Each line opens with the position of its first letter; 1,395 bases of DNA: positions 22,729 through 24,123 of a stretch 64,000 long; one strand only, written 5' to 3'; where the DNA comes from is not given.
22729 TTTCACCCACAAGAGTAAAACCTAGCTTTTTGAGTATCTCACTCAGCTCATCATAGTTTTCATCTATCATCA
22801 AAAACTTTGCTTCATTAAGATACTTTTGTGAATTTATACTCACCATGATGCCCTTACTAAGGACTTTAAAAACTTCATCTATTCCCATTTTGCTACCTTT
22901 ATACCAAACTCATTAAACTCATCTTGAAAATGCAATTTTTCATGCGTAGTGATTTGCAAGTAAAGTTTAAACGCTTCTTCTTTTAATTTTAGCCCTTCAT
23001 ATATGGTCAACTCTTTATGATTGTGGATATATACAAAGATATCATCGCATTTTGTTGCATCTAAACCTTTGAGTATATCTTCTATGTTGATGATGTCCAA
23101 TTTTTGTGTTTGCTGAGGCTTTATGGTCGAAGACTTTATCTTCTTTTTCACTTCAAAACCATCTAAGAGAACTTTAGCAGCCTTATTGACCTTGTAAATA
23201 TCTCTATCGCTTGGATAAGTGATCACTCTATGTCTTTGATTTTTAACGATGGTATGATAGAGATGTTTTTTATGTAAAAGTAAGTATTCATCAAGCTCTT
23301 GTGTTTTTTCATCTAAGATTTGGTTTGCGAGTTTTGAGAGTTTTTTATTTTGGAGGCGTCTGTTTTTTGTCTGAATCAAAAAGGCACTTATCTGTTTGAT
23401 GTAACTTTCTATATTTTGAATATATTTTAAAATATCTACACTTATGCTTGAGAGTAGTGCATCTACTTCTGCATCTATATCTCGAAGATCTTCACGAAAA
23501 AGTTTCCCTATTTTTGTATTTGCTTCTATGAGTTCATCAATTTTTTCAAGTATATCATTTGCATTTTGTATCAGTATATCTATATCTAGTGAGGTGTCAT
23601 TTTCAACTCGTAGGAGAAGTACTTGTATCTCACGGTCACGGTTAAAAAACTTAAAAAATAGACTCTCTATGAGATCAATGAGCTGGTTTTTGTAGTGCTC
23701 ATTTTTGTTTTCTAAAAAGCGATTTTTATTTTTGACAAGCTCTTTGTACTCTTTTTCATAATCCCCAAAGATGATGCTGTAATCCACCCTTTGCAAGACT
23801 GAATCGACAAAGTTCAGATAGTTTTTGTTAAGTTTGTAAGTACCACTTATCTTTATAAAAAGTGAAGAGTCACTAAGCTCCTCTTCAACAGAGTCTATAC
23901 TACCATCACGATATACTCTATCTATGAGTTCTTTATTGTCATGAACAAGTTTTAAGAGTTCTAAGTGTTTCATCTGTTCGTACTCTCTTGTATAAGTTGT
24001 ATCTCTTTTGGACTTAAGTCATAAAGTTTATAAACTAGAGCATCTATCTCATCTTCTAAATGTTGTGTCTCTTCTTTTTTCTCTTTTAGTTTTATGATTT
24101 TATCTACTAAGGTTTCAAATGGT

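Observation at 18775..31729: Six-gene, translationally coupled island joining a Wadjet-like SMC module to a methyltransferase and a PLD-SNF2 helicase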

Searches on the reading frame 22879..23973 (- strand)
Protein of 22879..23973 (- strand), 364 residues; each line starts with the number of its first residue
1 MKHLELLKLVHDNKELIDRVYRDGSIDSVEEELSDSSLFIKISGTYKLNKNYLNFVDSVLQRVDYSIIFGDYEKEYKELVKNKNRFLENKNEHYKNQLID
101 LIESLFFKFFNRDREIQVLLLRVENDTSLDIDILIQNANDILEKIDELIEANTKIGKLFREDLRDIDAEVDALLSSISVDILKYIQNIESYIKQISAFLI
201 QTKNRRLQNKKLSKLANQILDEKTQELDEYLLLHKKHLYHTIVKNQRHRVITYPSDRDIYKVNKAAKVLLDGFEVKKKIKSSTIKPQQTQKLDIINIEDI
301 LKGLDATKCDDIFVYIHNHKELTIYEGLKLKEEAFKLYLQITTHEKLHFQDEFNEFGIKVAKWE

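Call 4: search_protein_families(library=pfam, proteins=[window:22879-23973:-], max_evalue=0.1)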
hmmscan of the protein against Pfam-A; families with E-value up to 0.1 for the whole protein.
window:22879-23973:- (364 aa): 0 families

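Call 5: search_protein_families(library=padloc, proteins=[window:22879-23973:-], max_evalue=0.1)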
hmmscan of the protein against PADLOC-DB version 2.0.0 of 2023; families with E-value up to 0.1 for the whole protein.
window:22879-23973:- (364 aa): 1 family
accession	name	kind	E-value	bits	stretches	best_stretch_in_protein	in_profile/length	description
PDLC00006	DruC1|DruC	-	0.044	10.2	1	82-335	109-357/626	Unknown function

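Call 10: find_homologous_proteins(query=window:22879-23973:-, max_evalue=0.001)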
Query window:22879-23973:- (364 aa): 84 proteins with E <= 0.001 among 6606 candidates.
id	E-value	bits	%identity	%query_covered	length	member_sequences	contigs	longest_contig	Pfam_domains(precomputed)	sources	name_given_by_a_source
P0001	1.7e-208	710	91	100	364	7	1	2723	-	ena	-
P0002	2.0e-189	648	84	100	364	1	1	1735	-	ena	-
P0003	3.6e-186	637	83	100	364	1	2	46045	-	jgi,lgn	-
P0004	1.2e-185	635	82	100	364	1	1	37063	-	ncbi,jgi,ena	-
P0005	1.3e-184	632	80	100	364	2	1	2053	-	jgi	-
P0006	4.1e-184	630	82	100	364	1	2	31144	-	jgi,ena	-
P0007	6.8e-182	623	80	100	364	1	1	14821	-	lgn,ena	-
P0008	3.9e-181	620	79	100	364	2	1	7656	-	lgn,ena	-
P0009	4.8e-180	617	79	100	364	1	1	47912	-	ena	-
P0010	6.9e-174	596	79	98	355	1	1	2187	-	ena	-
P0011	2.2e-164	565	74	100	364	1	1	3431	-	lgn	-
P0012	1.5e-143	497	65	100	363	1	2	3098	-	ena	-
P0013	4.9e-135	469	64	100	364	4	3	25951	-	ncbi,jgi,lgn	-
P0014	4.6e-134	466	63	100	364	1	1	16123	-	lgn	-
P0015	2.2e-133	463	61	100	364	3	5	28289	-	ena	-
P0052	1.1e-114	402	56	100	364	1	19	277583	-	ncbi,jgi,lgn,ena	-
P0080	2.7e-71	259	40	100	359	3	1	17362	-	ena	-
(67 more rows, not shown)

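Call 11: find_encoding_contigs(protein=P0080, flank=10000, max_places=3)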
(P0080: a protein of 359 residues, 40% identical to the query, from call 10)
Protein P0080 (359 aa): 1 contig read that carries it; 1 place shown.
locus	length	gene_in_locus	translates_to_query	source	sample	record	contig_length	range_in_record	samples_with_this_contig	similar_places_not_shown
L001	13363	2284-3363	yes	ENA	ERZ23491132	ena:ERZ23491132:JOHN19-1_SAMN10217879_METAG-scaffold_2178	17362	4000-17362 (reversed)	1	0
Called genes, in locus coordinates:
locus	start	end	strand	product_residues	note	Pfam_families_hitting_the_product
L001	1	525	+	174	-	?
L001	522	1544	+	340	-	PF04055:Radical_SAM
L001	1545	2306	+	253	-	PF23947:DUF7281 (weak)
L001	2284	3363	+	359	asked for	-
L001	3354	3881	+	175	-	PF21980:MksE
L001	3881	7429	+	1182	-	PF12128:DUF3584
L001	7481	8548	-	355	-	PF07804:HipA_C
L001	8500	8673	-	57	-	-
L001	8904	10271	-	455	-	PF00512:HisKA, PF02518:HATPase_c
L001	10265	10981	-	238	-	PF00072:Response_reg, PF00486:Trans_reg_C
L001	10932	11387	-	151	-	PF14376:Haem_bd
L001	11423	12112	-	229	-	PF00106:adh_short, PF01370:Epimerase, PF08659:KR (weak), PF13561:adh_short_C2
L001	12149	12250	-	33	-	-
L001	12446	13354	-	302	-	PF03976:PPK2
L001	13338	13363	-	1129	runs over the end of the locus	PF17915:zf_Rg, PF00270:DEAD (weak), PF01751:Toprim, PF01131:Topoisom_bac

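Call 12: find_encoding_contigs(protein=P0052, flank=10000, max_places=3)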
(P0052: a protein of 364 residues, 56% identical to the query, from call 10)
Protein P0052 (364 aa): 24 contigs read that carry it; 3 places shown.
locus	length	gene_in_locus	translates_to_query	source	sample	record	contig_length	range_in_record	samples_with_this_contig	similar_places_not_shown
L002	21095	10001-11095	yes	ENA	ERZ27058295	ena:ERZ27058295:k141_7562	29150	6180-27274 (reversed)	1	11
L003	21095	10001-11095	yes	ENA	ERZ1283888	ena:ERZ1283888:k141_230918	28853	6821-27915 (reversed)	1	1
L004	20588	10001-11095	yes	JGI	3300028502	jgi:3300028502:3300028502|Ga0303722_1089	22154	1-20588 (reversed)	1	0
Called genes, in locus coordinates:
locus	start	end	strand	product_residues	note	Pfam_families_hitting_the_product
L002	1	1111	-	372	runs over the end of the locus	PF01702:TGT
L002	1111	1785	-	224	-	-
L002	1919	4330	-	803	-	PF14522:Cytochrome_C7 (faint), PF22113:Mtrc-MtrF_II-IV_dom (faint)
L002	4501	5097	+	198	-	PF08207:EFP_N, PF01132:EFP, PF09285:Elong-fact-P_C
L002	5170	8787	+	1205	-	PF02811:PHP, PF07733:DNA_pol3_alpha, PF17657:DNA_pol3_finger, PF14579:HHH_6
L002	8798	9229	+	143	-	PF04191:PEMT, PF04140:ICMT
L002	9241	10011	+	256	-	PF09983:JetD_C (faint), PF23947:DUF7281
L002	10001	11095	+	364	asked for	-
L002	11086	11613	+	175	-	PF21980:MksE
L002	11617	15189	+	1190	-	PF12128:DUF3584 (faint), PF13401:AAA_22 (faint)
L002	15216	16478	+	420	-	PF02127:Peptidase_M18, PF05343:Peptidase_M42 (faint)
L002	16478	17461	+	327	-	PF00512:HisKA, PF02518:HATPase_c, PF14501:HATPase_c_5 (weak)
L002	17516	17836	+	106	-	-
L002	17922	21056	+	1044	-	PF05140:ResB, PF01578:Cytochrom_C_asm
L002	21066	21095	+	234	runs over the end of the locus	PF09365:DUF2461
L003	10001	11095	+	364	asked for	-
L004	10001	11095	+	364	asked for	-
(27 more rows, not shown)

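Call 15: find_related_loci(query=A1, collection=genome_contigs, flank=10000)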
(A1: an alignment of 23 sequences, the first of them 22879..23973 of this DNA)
Query A1 (364 aa) in genome_contigs; peptide patterns used: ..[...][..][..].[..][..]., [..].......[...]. (x = any residue, [..] = any of these).
109 stretches matched a pattern; 25 encode a relative of the query (tblastn E <= 1e-3); 25 distinct loci.
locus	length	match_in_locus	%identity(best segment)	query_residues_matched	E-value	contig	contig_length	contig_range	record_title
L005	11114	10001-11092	93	1-364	0e+0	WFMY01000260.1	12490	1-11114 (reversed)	MAG: Helicobacteraceae bacterium isolate S010_28 k151_91860, whole genome shotgun sequence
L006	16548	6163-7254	82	1-364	0e+0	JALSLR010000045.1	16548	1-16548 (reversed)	MAG: Sulfurimonas sp. isolate 355-202_metabat2_scaf2bin.043 355-202_scaffold_2433_c1, whole genome shotgun sequence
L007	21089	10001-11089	62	1-363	6e-143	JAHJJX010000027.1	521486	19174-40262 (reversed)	MAG: bacterium isolate Modern_marine_rock_biofilm.mb.55 Modern_marine_rock.mb.55_k141_361987, whole genome shotgun seque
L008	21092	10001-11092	61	1-364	8e-140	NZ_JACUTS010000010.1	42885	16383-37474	MAG: Sulfurimonas sp. isolate Kmv11 NODE_357_length_42885_cov_223.226057, whole genome shotgun sequence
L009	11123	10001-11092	61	1-364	3e-139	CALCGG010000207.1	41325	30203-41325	MAG TPA_asm: uncultured Sulfurimonas sp. isolate ERR2206789_bin.7_CONCOCT_v1.1_MAG genome assembly, contig: ERZ890810.86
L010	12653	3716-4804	61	1-363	2e-138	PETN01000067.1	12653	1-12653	MAG: Sulfurimonas sp. CG01_land_8_20_14_3_00_36_23 CG01_land_8_20_14_3.00_scaffold_876_c, whole genome shotgun sequence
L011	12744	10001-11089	61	1-363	8e-138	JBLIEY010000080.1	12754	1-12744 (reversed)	MAG: Sulfurimonas sp. isolate 3300053697_25 Ga0535652_0006468, whole genome shotgun sequence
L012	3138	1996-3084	60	1-363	5e-143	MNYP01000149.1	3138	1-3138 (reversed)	MAG: Helicobacteraceae bacterium CG2_30_36_10 cg2_3.0_scaffold_32177_c, whole genome shotgun sequence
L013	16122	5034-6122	58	1-363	4e-136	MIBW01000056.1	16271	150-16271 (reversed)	MAG: Sulfurimonas sp. GWF2_37_8 gwf2_scaffold_4215, whole genome shotgun sequence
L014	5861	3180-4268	58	1-363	3e-130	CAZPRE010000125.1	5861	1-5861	MAG TPA_asm: uncultured Sulfurimonas sp. isolate SRP191223_co2_297 genome assembly, contig: NODE_15440_length_5861_cov_3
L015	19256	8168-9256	56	1-363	6e-127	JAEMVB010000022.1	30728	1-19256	Sulfurimonas sp. SAG-AH-194-L11 strain SAG AH-194-L11 AH-194-L11_NODE_22, whole genome shotgun sequence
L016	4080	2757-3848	58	1-364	7e-128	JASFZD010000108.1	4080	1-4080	MAG: Sulfurimonas sp. isolate MAY_MAG_00016 ALL_000000027671, whole genome shotgun sequence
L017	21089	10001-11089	57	1-363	3e-125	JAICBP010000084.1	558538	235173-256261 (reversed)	MAG: Sulfurimonas sp. endosymbiont of Alviniconcha boucheti isolate Epsilon Scaffold_84, whole genome shotgun sequence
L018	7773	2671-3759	55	1-363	1e-124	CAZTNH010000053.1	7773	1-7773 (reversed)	MAG TPA_asm: uncultured Sulfurimonas sp. isolate binchicken_co36_213 genome assembly, contig: NODE_6755_length_7773_cov_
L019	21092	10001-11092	53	1-364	9e-123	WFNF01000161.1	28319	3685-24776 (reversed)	MAG: Helicobacteraceae bacterium isolate S010_66_esom k151_90930, whole genome shotgun sequence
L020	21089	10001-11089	52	1-363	8e-122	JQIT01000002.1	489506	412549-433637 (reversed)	MAG: Sulfuricurvum sp. PC08-66 contig_3, whole genome shotgun sequence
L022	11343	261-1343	51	1-363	3e-118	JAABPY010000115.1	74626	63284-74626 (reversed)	MAG: Sulfuricurvum sp. isolate S02.Bin029 Scaffold_1, whole genome shotgun sequence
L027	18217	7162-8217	40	1-363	5e-82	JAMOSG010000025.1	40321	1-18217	MAG: Helicobacteraceae bacterium isolate 4561-384_metabat1_scaf2bin.015 4562-384_scaffold_371_c1, whole genome shotgun s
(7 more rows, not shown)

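Call 21: search_protein_families(library=pfam, proteins=[L007:1789-2049:+, L007:2117-2707:+, L012:1001-1945:+, L015:9687-10700:+, L022:1362-1829:-, L022:1829-2509:-, L010:2793-3680:+, L020:9534-10004:+, L027:5692-6531:+, L027:6533-6988:+], max_evalue=0.01)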
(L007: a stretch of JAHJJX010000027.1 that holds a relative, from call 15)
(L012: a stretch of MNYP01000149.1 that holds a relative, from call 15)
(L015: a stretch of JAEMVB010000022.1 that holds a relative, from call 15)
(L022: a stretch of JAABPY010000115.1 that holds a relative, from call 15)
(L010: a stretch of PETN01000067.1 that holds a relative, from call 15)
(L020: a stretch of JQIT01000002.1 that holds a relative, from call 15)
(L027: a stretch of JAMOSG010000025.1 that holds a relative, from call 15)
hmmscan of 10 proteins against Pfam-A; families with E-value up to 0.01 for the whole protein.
L007:1789-2049:+ (86 aa): 0 families

L007:2117-2707:+ (196 aa): 1 family
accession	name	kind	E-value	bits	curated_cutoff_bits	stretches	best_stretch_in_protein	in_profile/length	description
PF13310.11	Virulence_RhuM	-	1.3e-26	93.8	33.7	1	64-151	2-87/252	Virulence protein RhuM family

L012:1001-1945:+ (314 aa): 5 families
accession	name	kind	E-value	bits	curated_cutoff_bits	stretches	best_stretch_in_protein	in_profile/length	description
PF02661.23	Fic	-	2.9e-22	79.7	24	1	101-191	4-93/93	Fic/DOC family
PF13412.12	HTH_24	-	1.6e-07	31.2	21.9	1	255-297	3-45/48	Winged helix-turn-helix DNA-binding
PF08279.18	HTH_11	-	0.0022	18.3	25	1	259-295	4-41/55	HTH domain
PF08280.17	HTH_Mga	-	0.003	18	23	1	252-295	2-45/59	M protein trans-acting positive regulator (MGA) HTH domain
PF13404.12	HTH_AsnC-type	-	0.005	17.1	27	1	257-294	5-42/42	AsnC-type helix-turn-helix domain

L015:9687-10700:+ (337 aa): 4 families
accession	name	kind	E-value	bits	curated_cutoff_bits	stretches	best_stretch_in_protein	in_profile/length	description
PF06250.17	YhcG_C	-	2.2e-57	193.7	32.5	1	173-328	1-156/157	YhcG PDDEXK nuclease domain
PF17761.7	DUF1016_N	-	1.3e-47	161.8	32.8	1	15-149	1-137/137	DUF1016 N-terminal domain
PF01939.22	NucS_C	-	0.00028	21.3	24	1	195-279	2-77/124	Endonuclease NucS C-terminal domain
PF13588.12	HSDR_N_2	-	0.0072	16.9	25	0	222-273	26-79/110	Type I restriction enzyme R protein N terminus (HSDR_N)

L022:1362-1829:- (155 aa): 1 family
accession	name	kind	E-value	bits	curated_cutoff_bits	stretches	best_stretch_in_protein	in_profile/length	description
PF08808.17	RES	-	3.2e-27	95.9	23.2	1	4-148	2-157/157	RES domain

L022:1829-2509:- (226 aa): 2 families
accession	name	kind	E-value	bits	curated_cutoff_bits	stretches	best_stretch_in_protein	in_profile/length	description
PF09722.15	Xre_MbcA_ParS_C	-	5.6e-15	55.5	24.5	1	179-223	7-51/51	Antitoxin Xre/MbcA/ParS C-terminal toxin-binding domain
PF20432.4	Xre-like-HTH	-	5.6e-09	36.6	25.8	1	118-169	9-63/63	Antitoxin Xre-like helix-turn-helix domain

L010:2793-3680:+ (295 aa): 1 family
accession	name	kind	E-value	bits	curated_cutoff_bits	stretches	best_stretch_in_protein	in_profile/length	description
PF13310.11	Virulence_RhuM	-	2.7e-25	89.5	33.7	1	69-140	2-73/252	Virulence protein RhuM family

L020:9534-10004:+ (156 aa): 2 families
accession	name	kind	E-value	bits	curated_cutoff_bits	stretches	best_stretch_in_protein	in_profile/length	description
PF01850.27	PIN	-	1.1e-08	36.2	23.6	1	20-138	1-115/120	PIN domain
PF13470.12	PIN_3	-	1.7e-06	29.3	27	1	19-135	1-114/115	PIN domain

L027:5692-6531:+ (279 aa): 1 family
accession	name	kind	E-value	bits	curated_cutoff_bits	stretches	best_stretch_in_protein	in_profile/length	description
PF04773.18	FecR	-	6.3e-13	49.4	24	1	51-152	1-96/97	FecR protein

L027:6533-6988:+ (151 aa): 4 families
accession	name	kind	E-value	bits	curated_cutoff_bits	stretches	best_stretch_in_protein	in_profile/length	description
PF00383.29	dCMP_cyt_deam_1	-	5.4e-30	103.7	25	1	3-99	6-101/102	Cytidine and deoxycytidylate deaminase zinc-binding region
PF14437.12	MafB19-deam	-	5.2e-26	91.7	27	1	4-105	6-106/142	MafB19-like deaminase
PF14439.12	Bd3614-deam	-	0.00014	22.2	38.5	1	32-99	19-89/113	Bd3614-like deaminase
PF18750.7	SNAD4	-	0.0026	18.2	27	1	41-88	22-71/130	Secreted Novel AID/APOBEC-like Deaminase 4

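Call 22: predict_structure(alignment_id=A1)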
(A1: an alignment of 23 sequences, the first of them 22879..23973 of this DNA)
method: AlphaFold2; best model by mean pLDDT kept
length: 364 residues; sequences in the alignment: 23
mean_pLDDT: 74.7   pTM: 0.41
mean pLDDT of the five models: 74.7, 72.8, 70.9, 70.5, 66.8
residues with pLDDT >= 90: 9; 70-90: 262; 50-70: 68; < 50: 25
segments of 3 or more residues with pLDDT < 50: 238-245, 249-252, 284-292
pLDDT, mean of each block of 10 residues (from residue 1): 74 80 80 80 82 66 53 79 86 86 81 77 68 78 81 76 81 78 72 80 78 72 67 55 45 61 75 57 47 71 86 90 83 86 86 87 88
secondary structure, 60 per line:
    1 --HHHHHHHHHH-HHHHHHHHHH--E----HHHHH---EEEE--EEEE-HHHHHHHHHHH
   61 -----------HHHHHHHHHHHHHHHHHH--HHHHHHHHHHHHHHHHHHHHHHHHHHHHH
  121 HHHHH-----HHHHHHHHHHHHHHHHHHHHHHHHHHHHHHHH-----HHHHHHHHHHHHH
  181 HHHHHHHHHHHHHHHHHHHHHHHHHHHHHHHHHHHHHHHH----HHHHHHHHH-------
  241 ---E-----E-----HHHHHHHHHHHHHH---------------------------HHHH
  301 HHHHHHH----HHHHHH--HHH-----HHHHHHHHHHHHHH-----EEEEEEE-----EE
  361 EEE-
elements in order: H3-12 H14-23 H31-35 E39-42 E45-48 H50-60 H72-89 H92-125 H131-162 H168-220 H225-233 H256-269 H297-307 H312-317 H328-341 E347-353 E359-363

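Call 28: fold_search(model_id=the predicted structure, library=pdb)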
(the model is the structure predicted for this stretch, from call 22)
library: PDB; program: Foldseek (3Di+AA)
matches with E <= 10: 504; with E <= 0.001: 0
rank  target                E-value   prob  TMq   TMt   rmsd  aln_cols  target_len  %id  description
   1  9gm7_C                1.0e-03  0.99  0.26  0.22  36.3       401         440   13  MukBEF in a nucleotide-bound state with open neck gate (monomer) (released 2025-03-26)
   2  8q72_E                4.0e-03  0.90  0.22  0.18  34.7       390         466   10  E. coli plasmid-borne JetABCD(E248A) core in a cleavage-competent state (released 2024-01-31)
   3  8tmc_C                2.3e-02  1.00  0.28  0.29  12.5       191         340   15  Cryo-EM structure of CorA in complex with conformation-specific synthetic antibody C12 and 20 mM MgCl2, State MG20-2 (released 2025-02-12)
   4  7nz2_C1               2.6e-02  0.90  0.29  0.26  28.1       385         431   10  Cryo-EM structure of the MukBEF-MatP-DNA tetrad (released 2021-07-07)
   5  8tmj_B                4.2e-02  1.00  0.28  0.29  12.5       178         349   12  Cryo-EM structure of CorA in complex with conformation-specific synthetic antibody C18 and 100 uM MgCl2, State MG0.1-2 (released 2025-02-12)
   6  8tme_C                5.7e-02  0.99  0.28  0.29  12.1       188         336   14  Cryo-EM structure of CorA in complex with conformation-specific synthetic antibody C18 and 100 uM MgCl2, State MG0.1-1 (released 2025-02-12)
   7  8tme_E                7.9e-02  0.99  0.27  0.28  12.0       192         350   15  Cryo-EM structure of CorA in complex with conformation-specific synthetic antibody C18 and 100 uM MgCl2, State MG0.1-1 (released 2025-02-12)
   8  7nyw_C                8.3e-02  0.57  0.22  0.23  30.0       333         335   10  Cryo-EM structure of the MukBEF-MatP-DNA head module (released 2021-07-07)
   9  8zah_A                8.8e-02  1.00  0.27  0.37   3.7       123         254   13  Crystal structure of the channel protein CorA from Campylobacter jejuni (released 2024-06-19)
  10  8zak_B                9.8e-02  1.00  0.27  0.39   3.6       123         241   13  Crystal structure of the channel protein CorA from Campylobacter jejuni in complex with Ni2+ (released 2024-06-19)
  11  8zak_A                9.8e-02  1.00  0.26  0.36   3.7       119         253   13  Crystal structure of the channel protein CorA from Campylobacter jejuni in complex with Ni2+ (released 2024-06-19)
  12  4i0u_H                1.3e-01  0.96  0.26  0.27  12.4       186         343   15  Improved structure of Thermotoga maritima CorA at 2.7 A resolution (released 2013-03-06)
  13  6xr2_E                1.5e-01  0.51  0.14  0.28  18.7       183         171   11  Computationally designed right-handed alpha/alpha homotrimeric toroid with 3 repeats per subunit (released 2021-07-14)
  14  4i0u_A                1.8e-01  0.91  0.28  0.29  12.4       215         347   16  Improved structure of Thermotoga maritima CorA at 2.7 A resolution (released 2013-03-06)
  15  3euh_A                1.8e-01  0.54  0.24  0.26  15.2       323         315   11  Crystal Structure of the MukE-MukF Complex (released 2009-01-20)
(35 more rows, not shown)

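Call 29: search_protein_families(library=padloc, proteins=[L007:2856-5903:+, L007:6060-10001:+], max_evalue=0.00001)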
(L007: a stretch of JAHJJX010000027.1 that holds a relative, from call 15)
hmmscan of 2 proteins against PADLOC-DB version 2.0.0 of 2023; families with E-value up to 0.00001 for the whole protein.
L007:2856-5903:+ (1016 aa): 26 families (the best 25 are shown)
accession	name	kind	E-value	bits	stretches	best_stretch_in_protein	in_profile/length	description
PDLC01075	C3a139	-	2.6e-42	143.2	1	18-940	15-855/948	HKD+Snf2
PDLC02621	DrmD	-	1.2e-38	131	2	461-830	330-673/1040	DrmD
PDLC02504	BrxHI|BrxHII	-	3.7e-31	105.9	2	565-806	373-603/971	BrxHII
PDLC00659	HmaA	-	1.1e-30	104.3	1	566-789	374-614/1176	SNF2 helicase / DEAD-box helicase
PDLC02840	DpdE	-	5e-30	102.5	2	274-469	179-378/1091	DpdE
PDLC02843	DpdE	-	8e-30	101.5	2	274-402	178-309/1091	DpdE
PDLC02623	DrmD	-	2.1e-29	99.9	1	618-853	464-688/1040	DrmD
PDLC02500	BrxHI|BrxHII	-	6.8e-28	95.7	2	684-790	478-578/933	BrxHI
PDLC02620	DrmD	-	5.4e-25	85.5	2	510-804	313-595/1060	DrmD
PDLC02619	DrmD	-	2e-22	77.2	2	649-794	368-542/872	DrmD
PDLC02193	PLD_Helicase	-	3.9e-22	76.2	2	637-797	644-809/905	-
PDLC02572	DrmA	-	1.9e-19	67.2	1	561-802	393-638/1043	DrmA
PDLC02632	DrmD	-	4.4e-19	66.4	1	561-805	396-644/662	DrmD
PDLC02633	DrmD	-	1.3e-18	64.4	1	560-803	397-646/839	DrmD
PDLC03830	ZacC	-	1.2e-17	61.9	1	344-481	241-374/1019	-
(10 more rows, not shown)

L007:6060-10001:+ (1314 aa): 32 families (the best 25 are shown)
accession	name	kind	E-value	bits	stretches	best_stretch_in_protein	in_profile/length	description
PDLC03596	REase_MTase_IIG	-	5.1e-90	300.9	3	38-344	51-400/1148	Type IIG restriction enzyme-methyltransferase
PDLC03604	REase_MTase_IIG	-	5e-75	251.2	2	851-1297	522-975/1011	Type IIG restriction enzyme-methyltransferase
PDLC03601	REase_MTase_IIG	-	3e-74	248.5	2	627-1311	442-1106/1110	Type IIG restriction enzyme-methyltransferase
PDLC03612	REase_MTase_IIG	-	1.2e-62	210.5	2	681-1312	584-1245/1247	Type IIG restriction enzyme-methyltransferase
PDLC03335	MTase_II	-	2.2e-56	189.8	1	862-1261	194-576/607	Type II methyltransferase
PDLC03629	REase_MTase_IIG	-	4.3e-51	171.8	2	849-1260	556-969/1182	Type IIG restriction enzyme-methyltransferase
PDLC03609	REase_MTase_IIG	-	8.8e-47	157.5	2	827-1263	518-935/1066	Type IIG restriction enzyme-methyltransferase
PDLC03628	REase_MTase_IIG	-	3.4e-33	112.8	2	158-377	152-365/1100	Type IIG restriction enzyme-methyltransferase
PDLC03226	MTase_II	-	1.9e-29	100.8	1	851-1300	118-572/579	Type II methyltransferase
PDLC03313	MTase_II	-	5.4e-29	99.1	1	860-1313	141-562/563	Type II methyltransferase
PDLC02529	PglX|PglXI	-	1.4e-26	90.5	3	645-785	226-354/1189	PglX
PDLC02643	DrmMI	-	2.9e-26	89.7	1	679-1150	661-1105/1347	DrmMI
PDLC03348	MTase_II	-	7.2e-20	69.1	1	859-929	342-412/727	Type II methyltransferase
PDLC03338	MTase_II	-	1.6e-16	58.2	1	859-940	241-318/604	Type II methyltransferase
PDLC02646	DrmMI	-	3.2e-16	56.6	2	678-739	39-97/792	DrmMI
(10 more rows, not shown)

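Call 40: search_solved_structures(query=A1, max_evalue=10)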
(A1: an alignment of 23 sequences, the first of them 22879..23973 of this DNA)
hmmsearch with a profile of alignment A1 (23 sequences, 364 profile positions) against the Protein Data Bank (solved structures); distinct sequences matched with E-value up to 10: 2.
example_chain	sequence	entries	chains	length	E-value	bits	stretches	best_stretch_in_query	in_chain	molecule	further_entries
5zxu_A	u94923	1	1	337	2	11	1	58-104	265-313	NADP-dependent oxidoreductase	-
5zxn_A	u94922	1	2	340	2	11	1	58-104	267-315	NADP-dependent oxidoreductase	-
